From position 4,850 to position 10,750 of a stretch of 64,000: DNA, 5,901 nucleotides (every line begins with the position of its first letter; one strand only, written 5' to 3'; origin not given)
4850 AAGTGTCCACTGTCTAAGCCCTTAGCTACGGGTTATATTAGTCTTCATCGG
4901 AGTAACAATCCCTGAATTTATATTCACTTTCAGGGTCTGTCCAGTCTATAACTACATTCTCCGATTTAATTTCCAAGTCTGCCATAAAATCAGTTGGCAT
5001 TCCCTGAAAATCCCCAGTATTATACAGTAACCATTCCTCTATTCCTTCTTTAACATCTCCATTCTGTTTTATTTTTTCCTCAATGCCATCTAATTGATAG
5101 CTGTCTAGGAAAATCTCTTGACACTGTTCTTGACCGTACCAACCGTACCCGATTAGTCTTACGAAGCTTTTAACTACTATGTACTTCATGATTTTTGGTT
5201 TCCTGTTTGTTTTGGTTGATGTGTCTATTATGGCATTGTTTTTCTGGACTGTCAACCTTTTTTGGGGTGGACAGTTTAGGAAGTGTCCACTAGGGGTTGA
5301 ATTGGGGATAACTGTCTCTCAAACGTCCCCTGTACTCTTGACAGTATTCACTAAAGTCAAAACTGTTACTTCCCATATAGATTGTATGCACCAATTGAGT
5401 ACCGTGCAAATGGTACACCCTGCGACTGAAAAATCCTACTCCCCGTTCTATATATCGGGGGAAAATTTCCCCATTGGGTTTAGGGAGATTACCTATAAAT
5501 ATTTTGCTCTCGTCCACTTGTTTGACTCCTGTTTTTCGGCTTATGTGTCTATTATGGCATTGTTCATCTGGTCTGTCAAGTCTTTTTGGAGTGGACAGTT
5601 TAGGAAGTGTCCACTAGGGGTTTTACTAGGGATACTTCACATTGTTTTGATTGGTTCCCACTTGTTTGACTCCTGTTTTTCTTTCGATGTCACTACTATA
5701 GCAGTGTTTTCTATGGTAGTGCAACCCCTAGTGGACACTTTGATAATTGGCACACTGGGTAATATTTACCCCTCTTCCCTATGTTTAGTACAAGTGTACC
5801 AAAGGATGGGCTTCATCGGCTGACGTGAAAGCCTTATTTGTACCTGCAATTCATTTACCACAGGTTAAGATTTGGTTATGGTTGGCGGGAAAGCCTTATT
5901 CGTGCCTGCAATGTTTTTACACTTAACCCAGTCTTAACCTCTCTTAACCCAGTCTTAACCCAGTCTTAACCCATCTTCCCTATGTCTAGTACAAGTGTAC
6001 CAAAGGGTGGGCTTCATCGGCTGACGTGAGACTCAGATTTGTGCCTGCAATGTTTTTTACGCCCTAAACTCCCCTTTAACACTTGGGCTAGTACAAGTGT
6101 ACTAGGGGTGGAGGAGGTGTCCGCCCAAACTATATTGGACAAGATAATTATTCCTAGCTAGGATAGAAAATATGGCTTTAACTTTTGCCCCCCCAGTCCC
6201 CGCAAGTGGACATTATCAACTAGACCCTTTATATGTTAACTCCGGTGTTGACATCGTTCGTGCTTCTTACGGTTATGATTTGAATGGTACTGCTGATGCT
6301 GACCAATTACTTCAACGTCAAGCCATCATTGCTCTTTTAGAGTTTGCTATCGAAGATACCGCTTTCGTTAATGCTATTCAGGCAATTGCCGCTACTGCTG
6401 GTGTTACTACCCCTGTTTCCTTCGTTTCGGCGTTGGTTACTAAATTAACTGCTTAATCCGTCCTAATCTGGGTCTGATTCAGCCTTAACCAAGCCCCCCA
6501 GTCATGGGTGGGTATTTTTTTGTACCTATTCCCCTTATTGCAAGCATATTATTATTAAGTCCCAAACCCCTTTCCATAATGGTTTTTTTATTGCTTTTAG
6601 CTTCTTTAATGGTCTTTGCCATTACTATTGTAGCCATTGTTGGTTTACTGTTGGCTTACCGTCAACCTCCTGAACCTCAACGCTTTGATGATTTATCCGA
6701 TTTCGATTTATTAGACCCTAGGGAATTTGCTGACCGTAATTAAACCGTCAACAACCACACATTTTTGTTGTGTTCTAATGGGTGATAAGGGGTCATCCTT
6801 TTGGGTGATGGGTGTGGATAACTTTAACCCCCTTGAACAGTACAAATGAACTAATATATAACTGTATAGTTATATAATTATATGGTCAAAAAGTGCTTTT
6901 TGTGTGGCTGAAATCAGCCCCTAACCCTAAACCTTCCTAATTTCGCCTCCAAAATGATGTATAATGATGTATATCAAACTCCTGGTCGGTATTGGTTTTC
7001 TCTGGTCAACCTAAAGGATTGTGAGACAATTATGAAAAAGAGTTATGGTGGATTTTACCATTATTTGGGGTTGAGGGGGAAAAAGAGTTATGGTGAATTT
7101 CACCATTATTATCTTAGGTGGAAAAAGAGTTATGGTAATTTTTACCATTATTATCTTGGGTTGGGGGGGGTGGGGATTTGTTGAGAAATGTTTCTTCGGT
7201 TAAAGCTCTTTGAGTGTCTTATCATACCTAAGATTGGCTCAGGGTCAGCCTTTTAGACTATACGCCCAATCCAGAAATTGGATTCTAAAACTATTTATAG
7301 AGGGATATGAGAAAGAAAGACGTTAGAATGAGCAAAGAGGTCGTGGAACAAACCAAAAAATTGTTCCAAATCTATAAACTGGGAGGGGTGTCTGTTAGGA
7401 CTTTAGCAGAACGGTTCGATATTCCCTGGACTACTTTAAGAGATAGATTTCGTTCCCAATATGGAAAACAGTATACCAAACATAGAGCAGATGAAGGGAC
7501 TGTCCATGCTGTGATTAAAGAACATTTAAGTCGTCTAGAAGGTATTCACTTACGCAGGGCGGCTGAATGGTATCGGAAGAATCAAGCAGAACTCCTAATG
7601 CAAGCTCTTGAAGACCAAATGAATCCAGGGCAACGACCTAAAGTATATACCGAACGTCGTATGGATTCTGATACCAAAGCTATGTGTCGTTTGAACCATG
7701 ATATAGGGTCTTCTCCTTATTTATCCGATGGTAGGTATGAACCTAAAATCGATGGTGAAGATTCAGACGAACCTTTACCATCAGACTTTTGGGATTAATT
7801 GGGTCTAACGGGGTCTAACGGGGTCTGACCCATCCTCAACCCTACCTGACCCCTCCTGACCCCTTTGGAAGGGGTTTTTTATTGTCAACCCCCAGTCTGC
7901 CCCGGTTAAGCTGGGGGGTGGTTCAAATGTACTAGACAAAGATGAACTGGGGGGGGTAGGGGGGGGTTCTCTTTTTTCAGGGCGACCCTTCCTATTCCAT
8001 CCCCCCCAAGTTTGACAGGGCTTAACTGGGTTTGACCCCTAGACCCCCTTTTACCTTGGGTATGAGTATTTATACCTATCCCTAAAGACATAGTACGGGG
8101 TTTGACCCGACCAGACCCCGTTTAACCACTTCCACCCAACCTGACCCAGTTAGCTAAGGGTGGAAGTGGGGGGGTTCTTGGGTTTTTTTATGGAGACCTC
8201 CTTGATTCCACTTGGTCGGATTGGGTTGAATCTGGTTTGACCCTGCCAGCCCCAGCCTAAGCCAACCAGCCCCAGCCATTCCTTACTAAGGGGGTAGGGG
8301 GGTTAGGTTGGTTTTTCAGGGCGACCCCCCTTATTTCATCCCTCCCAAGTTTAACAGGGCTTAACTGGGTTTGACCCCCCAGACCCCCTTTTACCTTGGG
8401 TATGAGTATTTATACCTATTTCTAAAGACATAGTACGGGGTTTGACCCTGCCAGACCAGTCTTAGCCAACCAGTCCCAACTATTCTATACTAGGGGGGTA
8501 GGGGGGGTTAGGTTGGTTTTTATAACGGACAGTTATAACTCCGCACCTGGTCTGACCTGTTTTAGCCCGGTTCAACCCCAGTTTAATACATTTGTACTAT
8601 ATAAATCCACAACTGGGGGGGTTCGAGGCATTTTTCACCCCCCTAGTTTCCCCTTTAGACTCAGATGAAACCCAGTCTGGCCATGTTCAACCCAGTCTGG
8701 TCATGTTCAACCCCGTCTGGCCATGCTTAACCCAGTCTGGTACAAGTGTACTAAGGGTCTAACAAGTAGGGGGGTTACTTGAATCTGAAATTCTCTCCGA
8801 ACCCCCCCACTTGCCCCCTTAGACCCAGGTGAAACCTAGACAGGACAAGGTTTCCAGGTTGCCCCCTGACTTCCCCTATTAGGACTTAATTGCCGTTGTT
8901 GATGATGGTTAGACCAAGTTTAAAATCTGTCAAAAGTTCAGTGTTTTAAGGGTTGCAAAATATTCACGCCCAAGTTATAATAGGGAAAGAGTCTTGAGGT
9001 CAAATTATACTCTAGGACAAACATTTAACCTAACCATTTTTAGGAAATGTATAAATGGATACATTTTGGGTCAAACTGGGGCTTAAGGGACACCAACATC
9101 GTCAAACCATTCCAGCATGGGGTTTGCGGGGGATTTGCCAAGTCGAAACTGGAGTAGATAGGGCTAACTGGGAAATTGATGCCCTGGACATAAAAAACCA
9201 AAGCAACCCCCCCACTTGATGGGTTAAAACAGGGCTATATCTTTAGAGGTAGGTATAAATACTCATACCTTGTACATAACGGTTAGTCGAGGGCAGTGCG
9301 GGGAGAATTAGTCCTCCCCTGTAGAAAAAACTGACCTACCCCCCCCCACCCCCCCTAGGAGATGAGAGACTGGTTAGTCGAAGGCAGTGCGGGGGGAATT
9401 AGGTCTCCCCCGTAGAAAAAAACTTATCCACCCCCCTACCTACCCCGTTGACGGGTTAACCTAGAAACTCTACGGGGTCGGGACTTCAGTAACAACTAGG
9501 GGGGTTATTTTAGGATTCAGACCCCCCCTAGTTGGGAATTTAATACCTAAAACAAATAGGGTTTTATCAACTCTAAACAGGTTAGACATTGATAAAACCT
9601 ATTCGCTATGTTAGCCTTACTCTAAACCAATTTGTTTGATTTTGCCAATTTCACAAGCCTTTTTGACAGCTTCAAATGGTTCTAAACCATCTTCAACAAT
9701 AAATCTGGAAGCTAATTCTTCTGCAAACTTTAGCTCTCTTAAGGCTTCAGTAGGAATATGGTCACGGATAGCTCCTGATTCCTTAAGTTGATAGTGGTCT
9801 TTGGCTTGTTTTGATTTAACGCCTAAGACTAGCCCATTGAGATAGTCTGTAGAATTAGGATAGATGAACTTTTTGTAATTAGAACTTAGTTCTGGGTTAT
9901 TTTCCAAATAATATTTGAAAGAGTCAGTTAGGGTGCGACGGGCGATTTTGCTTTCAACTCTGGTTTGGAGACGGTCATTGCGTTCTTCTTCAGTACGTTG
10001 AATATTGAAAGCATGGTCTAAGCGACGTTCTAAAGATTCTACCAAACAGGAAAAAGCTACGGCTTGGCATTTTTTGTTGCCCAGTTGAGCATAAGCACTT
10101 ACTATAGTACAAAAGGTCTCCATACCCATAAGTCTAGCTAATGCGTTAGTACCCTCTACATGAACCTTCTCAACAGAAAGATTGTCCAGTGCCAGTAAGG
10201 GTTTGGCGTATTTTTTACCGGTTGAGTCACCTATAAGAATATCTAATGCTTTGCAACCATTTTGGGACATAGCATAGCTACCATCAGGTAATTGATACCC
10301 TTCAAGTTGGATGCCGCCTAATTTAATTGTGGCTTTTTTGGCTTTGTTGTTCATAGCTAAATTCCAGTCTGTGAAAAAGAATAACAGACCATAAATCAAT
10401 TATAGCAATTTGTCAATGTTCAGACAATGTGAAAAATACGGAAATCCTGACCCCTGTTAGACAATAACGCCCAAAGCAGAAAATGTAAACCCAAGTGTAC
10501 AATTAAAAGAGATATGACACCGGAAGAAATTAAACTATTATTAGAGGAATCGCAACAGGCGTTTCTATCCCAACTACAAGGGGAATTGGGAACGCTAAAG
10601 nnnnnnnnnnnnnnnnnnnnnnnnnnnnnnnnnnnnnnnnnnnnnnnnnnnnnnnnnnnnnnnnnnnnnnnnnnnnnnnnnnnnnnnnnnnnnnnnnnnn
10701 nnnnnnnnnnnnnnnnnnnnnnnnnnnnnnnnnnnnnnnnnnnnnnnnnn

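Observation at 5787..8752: Four exact matches to the cyanobacterial LexA-box consensus, all intergenic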

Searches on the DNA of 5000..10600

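Call 35: search_rna_families(source=window, start=5000, end=10600, threshold=evalue, max_evalue=1)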
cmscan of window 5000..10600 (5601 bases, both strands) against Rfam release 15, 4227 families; matches with E-value up to 1: 2.
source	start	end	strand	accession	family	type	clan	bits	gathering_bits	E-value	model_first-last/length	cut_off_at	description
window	7883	8037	+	RF03413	MIR904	Gene; miRNA;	-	23.7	80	0.19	1-141/141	no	MIR904 microRNA precursor family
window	7943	8014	+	RF03261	mir-1759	Gene; miRNA;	-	23.2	58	0.61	1-75/75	no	mir-1759 microRNA precursor family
